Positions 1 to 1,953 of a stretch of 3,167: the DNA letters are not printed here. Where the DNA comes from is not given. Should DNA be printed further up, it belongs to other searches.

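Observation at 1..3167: Gabija-like two-gene defence module: OLD-family ATPase-TOPRIM nuclease followed by a UvrD-like helicase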

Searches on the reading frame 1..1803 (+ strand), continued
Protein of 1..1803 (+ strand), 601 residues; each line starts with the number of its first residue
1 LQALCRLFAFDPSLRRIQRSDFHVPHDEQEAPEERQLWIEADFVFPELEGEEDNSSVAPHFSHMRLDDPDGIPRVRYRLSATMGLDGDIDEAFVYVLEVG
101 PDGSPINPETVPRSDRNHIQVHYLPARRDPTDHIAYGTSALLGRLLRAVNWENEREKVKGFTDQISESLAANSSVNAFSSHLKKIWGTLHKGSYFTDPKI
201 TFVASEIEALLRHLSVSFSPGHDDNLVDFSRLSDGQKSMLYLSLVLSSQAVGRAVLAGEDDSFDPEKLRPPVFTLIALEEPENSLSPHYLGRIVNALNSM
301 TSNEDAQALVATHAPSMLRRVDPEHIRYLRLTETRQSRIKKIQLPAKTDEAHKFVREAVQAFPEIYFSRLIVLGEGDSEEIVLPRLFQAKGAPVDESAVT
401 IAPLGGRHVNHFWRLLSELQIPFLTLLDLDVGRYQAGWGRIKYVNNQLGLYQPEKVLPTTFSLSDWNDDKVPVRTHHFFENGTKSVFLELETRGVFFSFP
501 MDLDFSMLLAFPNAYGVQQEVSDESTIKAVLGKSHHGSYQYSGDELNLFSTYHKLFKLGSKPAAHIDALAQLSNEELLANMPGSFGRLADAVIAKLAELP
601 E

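Call 50: find_homologous_proteins(query=window:1-1803:+, max_evalue=1e-10)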
Query window:1-1803:+ (601 aa): 5583 proteins with E <= 1e-10 among 8000 candidates; the best 120 are listed.
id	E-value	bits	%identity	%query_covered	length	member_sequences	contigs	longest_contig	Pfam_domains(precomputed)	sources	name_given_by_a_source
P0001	0.0e+0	1300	95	100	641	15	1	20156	PF20469.5,PF11398.15,PF00005.34,PF13175.13,PF13476.13,PF02463.26,PF13304.13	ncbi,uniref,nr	ncbi:ATP-dependent nuclease [Shewanella xiamenensis]|uniref:AAA family ATPase n=1 Tax=Shewanella xia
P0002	0.0e+0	1292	94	100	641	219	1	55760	PF20469.5,PF11398.15,PF00005.34,PF13175.13,PF13476.13,PF02463.26,PF13304.13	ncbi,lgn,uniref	uniref:ATP-dependent nuclease n=1 Tax=Rheinheimera sp. TaxID=1869214 RepID=UPI0040473A50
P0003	0.0e+0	1242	90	100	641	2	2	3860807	PF20469.5,PF11398.15,PF13175.13,PF13476.13,PF02463.26,PF13304.13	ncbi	ncbi:ATP-dependent nuclease [Vreelandella sp. EE7]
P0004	0.0e+0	1213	89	100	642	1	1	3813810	PF20469.5,PF11398.15,PF00005.34,PF13175.13,PF13476.13,PF02463.26,PF13304.13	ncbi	ncbi:AAA family ATPase [Pseudoalteromonas sp. B28]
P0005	0.0e+0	1210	88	100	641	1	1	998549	PF20469.5,PF11398.15,PF00005.34,PF13175.13,PF13476.13,PF02463.26,PF13304.13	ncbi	-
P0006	0.0e+0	1209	88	100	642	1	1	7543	PF20469.5,PF11398.15,PF00005.34,PF13175.13,PF13476.13,PF13555.13,PF02463.26,PF13304.13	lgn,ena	-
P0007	0.0e+0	1201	88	100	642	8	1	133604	PF20469.5,PF11398.15,PF00005.34,PF13175.13,PF13476.13,PF02463.26,PF13304.13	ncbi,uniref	ncbi:ATP-dependent nuclease [Pseudoalteromonas lipolytica]|uniref:ATP-dependent nuclease n=1 Tax=Pse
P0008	0.0e+0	1186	86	100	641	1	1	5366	PF20469.5,PF11398.15,PF00005.34,PF13175.13,PF13476.13,PF13555.13,PF02463.26,PF13304.13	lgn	-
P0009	0.0e+0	1184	87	100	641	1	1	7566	PF20469.5,PF11398.15,PF00005.34,PF13175.13,PF13476.13,PF02463.26,PF13304.13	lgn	-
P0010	0.0e+0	1182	86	100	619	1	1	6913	PF20469.5,PF11398.15,PF13175.13,PF02463.26,PF13304.13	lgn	-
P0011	0.0e+0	1170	85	100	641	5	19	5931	PF20469.5,PF11398.15,PF13175.13,PF13476.13,PF13555.13,PF02463.26,PF13304.13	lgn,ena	-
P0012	0.0e+0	1166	85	100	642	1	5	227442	PF20469.5,PF11398.15,PF00005.34,PF13175.13,PF13476.13,PF02463.26,PF13304.13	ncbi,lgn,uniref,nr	ncbi:AAA family ATPase [Vibrio cholerae]|uniref:ATP-dependent endonuclease of the OLD family n=1 Tax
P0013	0.0e+0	1165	85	100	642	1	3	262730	PF20469.5,PF11398.15,PF00005.34,PF13175.13,PF13476.13,PF02463.26,PF13304.13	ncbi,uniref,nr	ncbi:ATP-dependent nuclease [Proteus mirabilis]|uniref:Putative exonuclease n=1 Tax=Proteus mirabili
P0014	0.0e+0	1163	85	100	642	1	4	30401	PF20469.5,PF11398.15,PF00005.34,PF13175.13,PF13476.13,PF02463.26,PF13304.13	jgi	jgi:putative ATP-dependent endonuclease of OLD family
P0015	0.0e+0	1161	84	100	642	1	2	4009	PF20469.5,PF11398.15,PF00005.34,PF13175.13,PF13476.13,PF13555.13,PF02463.26,PF13304.13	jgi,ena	-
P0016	0.0e+0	1161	86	100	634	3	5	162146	PF20469.5,PF11398.15,PF00005.34,PF13175.13,PF13476.13,PF02463.26,PF13304.13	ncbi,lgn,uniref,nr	ncbi:AAA family ATPase [Escherichia coli]|uniref:ATP-dependent nuclease n=1 Tax=Escherichia coli Tax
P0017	0.0e+0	1159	84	100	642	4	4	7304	PF20469.5,PF11398.15,PF00005.34,PF13175.13,PF13476.13,PF02463.26,PF13304.13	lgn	-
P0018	0.0e+0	1159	84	100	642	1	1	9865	PF20469.5,PF11398.15,PF00005.34,PF13175.13,PF13476.13,PF02463.26,PF13304.13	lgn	-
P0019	0.0e+0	1158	84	100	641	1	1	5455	PF20469.5,PF11398.15,PF00005.34,PF13175.13,PF13476.13,PF02463.26,PF13304.13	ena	-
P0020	0.0e+0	1157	84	100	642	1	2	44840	PF20469.5,PF11398.15,PF00005.34,PF13175.13,PF13476.13,PF02463.26,PF13304.13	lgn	-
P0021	0.0e+0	1155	84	100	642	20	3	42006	PF20469.5,PF11398.15,PF00005.34,PF13175.13,PF13476.13,PF13555.13,PF02463.26,PF13304.13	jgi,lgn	jgi:putative ATP-dependent endonuclease of OLD family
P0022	0.0e+0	1144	83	100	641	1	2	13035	PF20469.5,PF11398.15,PF00005.34,PF13175.13,PF13476.13,PF02463.26,PF13304.13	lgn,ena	-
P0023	0.0e+0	1142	84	100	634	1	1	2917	PF20469.5,PF11398.15,PF00005.34,PF13175.13,PF13476.13,PF13555.13,PF02463.26,PF13304.13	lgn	-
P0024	0.0e+0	1142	82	100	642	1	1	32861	PF20469.5,PF11398.15,PF00005.34,PF13175.13,PF13476.13,PF02463.26,PF13304.13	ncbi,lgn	ncbi:AAA family ATPase [Vibrio alginolyticus]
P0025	0.0e+0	1131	83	100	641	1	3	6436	PF20469.5,PF11398.15,PF13175.13,PF13476.13,PF13555.13,PF02463.26,PF13304.13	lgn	-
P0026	0.0e+0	1130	84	100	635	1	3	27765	PF20469.5,PF11398.15,PF00005.34,PF13175.13,PF13476.13,PF02463.26,PF13304.13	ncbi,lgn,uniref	ncbi:ATP-dependent nuclease [Shewanella oncorhynchi]|uniref:ATP-dependent nuclease n=1 Tax=Shewanell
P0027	0.0e+0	1129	84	100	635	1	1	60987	PF20469.5,PF11398.15,PF00005.34,PF13175.13,PF13476.13,PF02463.26,PF13304.13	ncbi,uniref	ncbi:ATP-dependent nuclease [Shewanella oncorhynchi]|uniref:ATP-dependent nuclease n=1 Tax=Shewanell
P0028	0.0e+0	1122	80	100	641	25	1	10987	PF20469.5,PF11398.15,PF00005.34,PF13175.13,PF13476.13,PF02463.26,PF13304.13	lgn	-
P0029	0.0e+0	1117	83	100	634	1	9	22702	PF20469.5,PF11398.15,PF00005.34,PF13175.13,PF13476.13,PF02463.26,PF13304.13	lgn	-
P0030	0.0e+0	1116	82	100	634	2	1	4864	PF20469.5,PF11398.15,PF00005.34,PF13175.13,PF02463.26,PF13304.13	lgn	-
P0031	0.0e+0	1110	80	100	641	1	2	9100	PF20469.5,PF11398.15,PF00005.34,PF13175.13,PF13476.13,PF02463.26,PF13304.13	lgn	-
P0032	0.0e+0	1102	79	100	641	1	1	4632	PF20469.5,PF11398.15,PF13175.13,PF13476.13,PF02463.26,PF13304.13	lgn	-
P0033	0.0e+0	1096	80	100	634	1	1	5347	PF20469.5,PF11398.15,PF00005.34,PF13175.13,PF13476.13,PF02463.26,PF13304.13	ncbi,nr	ncbi:MAG: DUF2813 domain-containing protein [Candidatus Electrothrix sp. AR4]|nr:DUF2813 domain-cont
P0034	0.0e+0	1089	79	100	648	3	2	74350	PF20469.5,PF11398.15,PF00005.34,PF13175.13,PF13476.13,PF02463.26,PF13304.13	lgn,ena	-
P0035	0.0e+0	1089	79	100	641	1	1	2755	PF20469.5,PF11398.15,PF13175.13,PF13476.13,PF02463.26,PF13304.13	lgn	-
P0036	0.0e+0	1088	79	100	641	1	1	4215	PF20469.5,PF11398.15,PF13175.13,PF13476.13,PF02463.26,PF13304.13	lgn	-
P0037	0.0e+0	1087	78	100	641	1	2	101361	PF20469.5,PF11398.15,PF13175.13,PF13476.13,PF02463.26,PF13304.13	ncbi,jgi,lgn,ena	-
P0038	0.0e+0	1087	79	100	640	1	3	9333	PF20469.5,PF11398.15,PF00005.34,PF13175.13,PF13476.13,PF02463.26,PF13304.13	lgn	-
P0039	0.0e+0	1087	78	100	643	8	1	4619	PF20469.5,PF11398.15,PF13175.13,PF13476.13,PF13555.13,PF02463.26,PF13304.13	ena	-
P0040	0.0e+0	1086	80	100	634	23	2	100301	PF20469.5,PF11398.15,PF00005.34,PF13175.13,PF13476.13,PF02463.26,PF13304.13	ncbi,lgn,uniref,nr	ncbi:ATP-dependent nuclease [Vibrio cholerae]|uniref:ATP-dependent nuclease n=1 Tax=Vibrio cholerae 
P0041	0.0e+0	1086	79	100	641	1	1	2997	PF20469.5,PF11398.15,PF13175.13,PF13476.13,PF02463.26,PF13304.13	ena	-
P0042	0.0e+0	1083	77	100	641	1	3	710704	PF20469.5,PF11398.15,PF00005.34,PF13175.13,PF13476.13,PF02463.26,PF13304.13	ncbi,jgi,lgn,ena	-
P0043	0.0e+0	1081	78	100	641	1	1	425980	PF20469.5,PF11398.15,PF13175.13,PF13476.13,PF02463.26,PF13304.13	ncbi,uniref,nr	ncbi:AAA family ATPase [Undibacterium sp. Jales W-56]|uniref:ATP-dependent nuclease n=1 Tax=Undibact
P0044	0.0e+0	1079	78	100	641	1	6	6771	PF20469.5,PF11398.15,PF13175.13,PF13476.13,PF02463.26,PF13304.13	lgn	-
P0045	0.0e+0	1079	78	100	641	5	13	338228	PF20469.5,PF11398.15,PF13175.13,PF13476.13,PF13555.13,PF02463.26,PF13304.13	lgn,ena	-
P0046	0.0e+0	1078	79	100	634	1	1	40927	PF20469.5,PF11398.15,PF13175.13,PF13476.13,PF02463.26,PF13304.13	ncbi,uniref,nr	ncbi:ATP-dependent nuclease [Marinomonas lutimaris]|uniref:ATP-dependent nuclease n=1 Tax=Marinomona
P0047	0.0e+0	1077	78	100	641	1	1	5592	PF20469.5,PF11398.15,PF00005.34,PF13175.13,PF13476.13,PF02463.26,PF13304.13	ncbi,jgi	jgi:putative ATP-dependent endonuclease of OLD family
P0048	0.0e+0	1076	78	100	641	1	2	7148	PF20469.5,PF11398.15,PF13175.13,PF13476.13,PF02463.26,PF13304.13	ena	-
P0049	0.0e+0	1076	79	100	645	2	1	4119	PF20469.5,PF11398.15,PF00005.34,PF13175.13,PF13476.13,PF02463.26,PF13304.13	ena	-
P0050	0.0e+0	1075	78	100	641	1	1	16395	PF20469.5,PF11398.15,PF00005.34,PF13175.13,PF13476.13,PF02463.26,PF13304.13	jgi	-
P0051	0.0e+0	1072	78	100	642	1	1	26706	PF20469.5,PF11398.15,PF13175.13,PF13476.13,PF13555.13,PF02463.26,PF13304.13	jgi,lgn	jgi:putative ATP-dependent endonuclease of OLD family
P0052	0.0e+0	1069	77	100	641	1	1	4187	PF20469.5,PF11398.15,PF13175.13,PF13476.13,PF02463.26,PF13304.13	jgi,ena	jgi:predicted ATP-dependent endonuclease of OLD family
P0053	0.0e+0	1069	78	100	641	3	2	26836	PF20469.5,PF11398.15,PF13175.13,PF13476.13,PF02463.26,PF13304.13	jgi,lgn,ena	-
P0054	0.0e+0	1068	78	100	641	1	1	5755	PF20469.5,PF11398.15,PF13175.13,PF13476.13,PF02463.26,PF13304.13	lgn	-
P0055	0.0e+0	1068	77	100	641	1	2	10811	PF20469.5,PF11398.15,PF13175.13,PF13476.13,PF02463.26,PF13304.13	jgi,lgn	jgi:putative ATP-dependent endonuclease of the OLD family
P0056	0.0e+0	1067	77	100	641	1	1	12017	PF20469.5,PF11398.15,PF00005.34,PF13175.13,PF13476.13,PF13555.13,PF02463.26,PF13304.13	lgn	-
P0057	0.0e+0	1067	78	100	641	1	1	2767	PF20469.5,PF11398.15,PF13175.13,PF13476.13,PF02463.26,PF13304.13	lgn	-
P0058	0.0e+0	1067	77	100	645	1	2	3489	PF20469.5,PF11398.15,PF13175.13,PF13476.13,PF02463.26,PF13304.13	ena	-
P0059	0.0e+0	1065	78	100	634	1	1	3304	PF20469.5,PF11398.15,PF13175.13,PF13476.13,PF02463.26,PF13304.13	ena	-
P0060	0.0e+0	1065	77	100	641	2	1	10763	PF20469.5,PF11398.15,PF00005.34,PF13175.13,PF13476.13,PF02463.26,PF13304.13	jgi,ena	-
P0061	0.0e+0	1065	77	100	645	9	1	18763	PF20469.5,PF11398.15,PF00005.34,PF13175.13,PF13476.13,PF02463.26,PF13304.13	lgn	-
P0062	0.0e+0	1065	78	100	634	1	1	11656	PF20469.5,PF11398.15,PF00005.34,PF13175.13,PF13476.13,PF02463.26,PF13304.13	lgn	-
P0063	0.0e+0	1065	78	100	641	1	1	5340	PF20469.5,PF11398.15,PF13175.13,PF02463.26,PF13304.13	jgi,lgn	jgi:predicted ATP-dependent endonuclease of OLD family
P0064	0.0e+0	1064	77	100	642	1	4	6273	PF20469.5,PF11398.15,PF00005.34,PF13175.13,PF13476.13,PF13555.13,PF02463.26,PF13304.13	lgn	-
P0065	0.0e+0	1064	77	100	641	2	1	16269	PF20469.5,PF11398.15,PF00005.34,PF13175.13,PF02463.26,PF13304.13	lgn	-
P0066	0.0e+0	1063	76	100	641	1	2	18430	PF20469.5,PF11398.15,PF00005.34,PF13175.13,PF13476.13,PF02463.26,PF13304.13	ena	-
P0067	0.0e+0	1063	77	100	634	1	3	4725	PF20469.5,PF11398.15,PF13175.13,PF13476.13,PF02463.26,PF13304.13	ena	-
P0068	0.0e+0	1063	78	100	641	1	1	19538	PF20469.5,PF11398.15,PF13175.13,PF02463.26,PF13304.13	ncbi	-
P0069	0.0e+0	1063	78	100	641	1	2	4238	PF20469.5,PF11398.15,PF13175.13,PF13476.13,PF02463.26,PF13304.13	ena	-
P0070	0.0e+0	1063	77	100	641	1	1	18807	PF20469.5,PF11398.15,PF00005.34,PF13175.13,PF13476.13,PF13555.13,PF02463.26,PF13304.13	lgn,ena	-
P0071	0.0e+0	1063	77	100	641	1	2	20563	PF20469.5,PF11398.15,PF00005.34,PF13175.13,PF13476.13,PF02463.26,PF13304.13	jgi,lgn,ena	jgi:predicted ATP-dependent endonuclease of OLD family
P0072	0.0e+0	1062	77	100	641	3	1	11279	PF20469.5,PF11398.15,PF00005.34,PF13175.13,PF13476.13,PF02463.26,PF13304.13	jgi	jgi:putative ATP-dependent endonuclease of OLD family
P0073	0.0e+0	1062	78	100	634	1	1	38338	PF20469.5,PF11398.15,PF00005.34,PF13175.13,PF13476.13,PF13555.13,PF02463.26,PF13304.13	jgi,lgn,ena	-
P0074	0.0e+0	1061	78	100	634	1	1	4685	PF20469.5,PF11398.15,PF13175.13,PF13476.13,PF02463.26,PF13304.13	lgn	-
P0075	0.0e+0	1061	77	100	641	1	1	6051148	PF20469.5,PF11398.15,PF13175.13,PF13476.13,PF02463.26,PF13304.13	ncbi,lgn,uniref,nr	ncbi:ATP-dependent nuclease [Klebsiella oxytoca]|uniref:ATP-dependent nuclease n=1 Tax=Klebsiella ox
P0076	0.0e+0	1061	77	100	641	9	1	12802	PF20469.5,PF11398.15,PF00005.34,PF13175.13,PF13476.13,PF02463.26,PF13304.13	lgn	-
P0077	0.0e+0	1060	77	100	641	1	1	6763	PF20469.5,PF11398.15,PF13175.13,PF02463.26,PF13304.13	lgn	-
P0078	0.0e+0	1060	77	100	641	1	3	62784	PF20469.5,PF11398.15,PF13175.13,PF13476.13,PF02463.26,PF13304.13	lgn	-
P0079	0.0e+0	1060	78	100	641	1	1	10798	PF20469.5,PF11398.15,PF00005.34,PF13175.13,PF02463.26,PF13304.13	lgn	-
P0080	0.0e+0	1059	78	100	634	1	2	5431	PF20469.5,PF11398.15,PF13175.13,PF13476.13,PF02463.26,PF13304.13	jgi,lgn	jgi:predicted ATP-dependent endonuclease of OLD family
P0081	0.0e+0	1059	77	100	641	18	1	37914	PF20469.5,PF11398.15,PF13175.13,PF13476.13,PF02463.26,PF13304.13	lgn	-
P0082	0.0e+0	1059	78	100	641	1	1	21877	PF20469.5,PF11398.15,PF00005.34,PF13175.13,PF13476.13,PF13555.13,PF02463.26,PF13304.13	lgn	-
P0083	0.0e+0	1058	77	100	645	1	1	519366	PF20469.5,PF11398.15,PF00005.34,PF13175.13,PF13476.13,PF02463.26,PF13304.13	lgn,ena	-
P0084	0.0e+0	1057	77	100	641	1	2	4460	PF20469.5,PF11398.15,PF00005.34,PF13175.13,PF02463.26,PF13304.13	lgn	-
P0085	0.0e+0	1057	75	100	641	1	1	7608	PF20469.5,PF11398.15,PF00005.34,PF13175.13,PF13476.13,PF02463.26,PF13304.13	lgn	-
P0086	0.0e+0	1057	78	100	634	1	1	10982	PF20469.5,PF11398.15,PF13175.13,PF13476.13,PF02463.26,PF13304.13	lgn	-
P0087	0.0e+0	1057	76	100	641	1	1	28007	PF20469.5,PF11398.15,PF13175.13,PF13476.13,PF02463.26,PF13304.13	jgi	jgi:hypothetical protein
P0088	0.0e+0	1056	78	100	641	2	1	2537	PF20469.5,PF11398.15,PF00005.34,PF13175.13,PF13476.13,PF02463.26,PF13304.13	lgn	-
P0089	0.0e+0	1056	77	100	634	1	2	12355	PF20469.5,PF11398.15,PF13175.13,PF13476.13,PF02463.26,PF13304.13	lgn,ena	-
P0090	0.0e+0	1055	78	100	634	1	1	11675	PF20469.5,PF11398.15,PF13175.13,PF13476.13,PF02463.26,PF13304.13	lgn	-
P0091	0.0e+0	1055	77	100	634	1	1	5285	PF20469.5,PF11398.15,PF13175.13,PF13476.13,PF02463.26,PF13304.13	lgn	-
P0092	0.0e+0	1055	77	100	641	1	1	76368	PF20469.5,PF11398.15,PF13175.13,PF02463.26,PF13304.13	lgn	-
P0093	0.0e+0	1055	78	100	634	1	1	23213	PF20469.5,PF11398.15,PF13175.13,PF13476.13,PF02463.26,PF13304.13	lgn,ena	-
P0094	0.0e+0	1055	77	100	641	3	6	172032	PF20469.5,PF11398.15,PF13175.13,PF13476.13,PF02463.26,PF13304.13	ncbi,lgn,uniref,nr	ncbi:AAA family ATPase [Hafnia paralvei]|uniref:ATP-dependent nuclease n=1 Tax=Hafnia paralvei TaxID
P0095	0.0e+0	1054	77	100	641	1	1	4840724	PF20469.5,PF11398.15,PF13175.13,PF13476.13,PF13555.13,PF02463.26,PF13304.13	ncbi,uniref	ncbi:ATP-dependent endonuclease [Vreelandella sp. F11]|uniref:ATP-dependent nuclease n=1 Tax=Vreelan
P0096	0.0e+0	1054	75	100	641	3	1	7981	PF20469.5,PF11398.15,PF13175.13,PF13476.13,PF02463.26,PF13304.13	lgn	-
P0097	0.0e+0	1054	77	100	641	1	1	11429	PF20469.5,PF11398.15,PF00005.34,PF13175.13,PF13476.13,PF02463.26,PF13304.13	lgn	-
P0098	0.0e+0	1053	76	100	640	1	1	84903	PF20469.5,PF11398.15,PF13175.13,PF13476.13,PF02463.26,PF13304.13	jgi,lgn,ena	-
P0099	0.0e+0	1052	77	100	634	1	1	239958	PF20469.5,PF11398.15,PF13175.13,PF02463.26,PF13304.13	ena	-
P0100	0.0e+0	1052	77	100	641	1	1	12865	PF20469.5,PF11398.15,PF13175.13,PF13476.13,PF02463.26,PF13304.13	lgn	-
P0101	0.0e+0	1052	77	100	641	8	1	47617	PF20469.5,PF11398.15,PF13175.13,PF13476.13,PF02463.26,PF13304.13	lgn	-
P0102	0.0e+0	1052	76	100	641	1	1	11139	PF20469.5,PF11398.15,PF13175.13,PF13476.13,PF02463.26,PF13304.13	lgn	-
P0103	0.0e+0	1052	75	100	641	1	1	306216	PF20469.5,PF11398.15,PF13175.13,PF13476.13,PF02463.26,PF13304.13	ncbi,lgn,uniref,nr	ncbi:ATP-dependent endonuclease [Rhodanobacter sp. Root561]|uniref:ATP-dependent nuclease n=1 Tax=Rh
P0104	0.0e+0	1051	76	100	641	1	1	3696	PF20469.5,PF11398.15,PF13175.13,PF13476.13,PF13555.13,PF02463.26,PF13304.13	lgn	-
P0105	0.0e+0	1051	77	100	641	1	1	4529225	PF20469.5,PF11398.15,PF00005.34,PF13175.13,PF13476.13,PF13555.13,PF02463.26,PF13304.13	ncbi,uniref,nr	ncbi:ATP-dependent nuclease [Aeromonas veronii]|uniref:ATP-dependent nuclease n=1 Tax=Aeromonas vero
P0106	0.0e+0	1051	75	100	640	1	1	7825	PF20469.5,PF11398.15,PF00005.34,PF13175.13,PF13476.13,PF02463.26,PF13304.13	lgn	-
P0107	0.0e+0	1050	76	100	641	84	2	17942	PF20469.5,PF11398.15,PF13175.13,PF13476.13,PF02463.26,PF13304.13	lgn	-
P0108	0.0e+0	1050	77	100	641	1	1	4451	PF20469.5,PF11398.15,PF00005.34,PF13175.13,PF13476.13,PF02463.26,PF13304.13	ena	-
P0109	0.0e+0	1050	77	100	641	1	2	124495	PF20469.5,PF11398.15,PF13175.13,PF13476.13,PF02463.26,PF13304.13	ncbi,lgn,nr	ncbi:AAA family ATPase [Escherichia coli]|nr:AAA family ATPase [Escherichia coli]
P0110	0.0e+0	1050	77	100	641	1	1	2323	PF20469.5,PF11398.15,PF13175.13,PF13476.13,PF02463.26,PF13304.13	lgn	-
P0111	0.0e+0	1050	76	100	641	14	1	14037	PF20469.5,PF11398.15,PF13175.13,PF13476.13,PF02463.26,PF13304.13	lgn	-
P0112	0.0e+0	1049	77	100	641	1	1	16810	PF20469.5,PF11398.15,PF00005.34,PF13175.13,PF13476.13,PF13555.13,PF02463.26,PF13304.13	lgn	-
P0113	0.0e+0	1049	76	100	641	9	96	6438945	PF20469.5,PF11398.15,PF13175.13,PF13476.13,PF02463.26,PF13304.13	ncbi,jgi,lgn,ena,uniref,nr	ncbi:TPA: AAA family ATPase [Pseudomonas aeruginosa]|jgi:predicted ATP-dependent endonuclease of OLD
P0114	0.0e+0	1049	76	100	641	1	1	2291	PF20469.5,PF11398.15,PF13175.13,PF13476.13,PF02463.26,PF13304.13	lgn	-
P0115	0.0e+0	1049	77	100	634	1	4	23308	PF20469.5,PF11398.15,PF13175.13,PF13476.13,PF02463.26,PF13304.13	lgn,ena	-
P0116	0.0e+0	1049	76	100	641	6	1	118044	PF20469.5,PF11398.15,PF13175.13,PF02463.26,PF13304.13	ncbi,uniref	ncbi:ATP-dependent endonuclease [Aeromonas sp. s5]|uniref:ATP-dependent endonuclease n=1 Tax=Aeromon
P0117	0.0e+0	1048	76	100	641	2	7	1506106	PF20469.5,PF11398.15,PF13175.13,PF13476.13,PF02463.26,PF13304.13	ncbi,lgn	ncbi:AAA family ATPase [Klebsiella variicola]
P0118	0.0e+0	1048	77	100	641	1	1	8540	PF20469.5,PF11398.15,PF13175.13,PF13476.13,PF02463.26,PF13304.13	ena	-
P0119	0.0e+0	1048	77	100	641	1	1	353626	PF20469.5,PF11398.15,PF00005.34,PF13175.13,PF13476.13,PF13555.13,PF02463.26,PF13304.13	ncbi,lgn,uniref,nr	ncbi:AAA family ATPase [Aeromonas caviae]|uniref:ATP-dependent nuclease n=1 Tax=Aeromonas caviae Tax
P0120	0.0e+0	1048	76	100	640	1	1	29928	PF20469.5,PF11398.15,PF00005.34,PF13175.13,PF13476.13,PF02463.26,PF13304.13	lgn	-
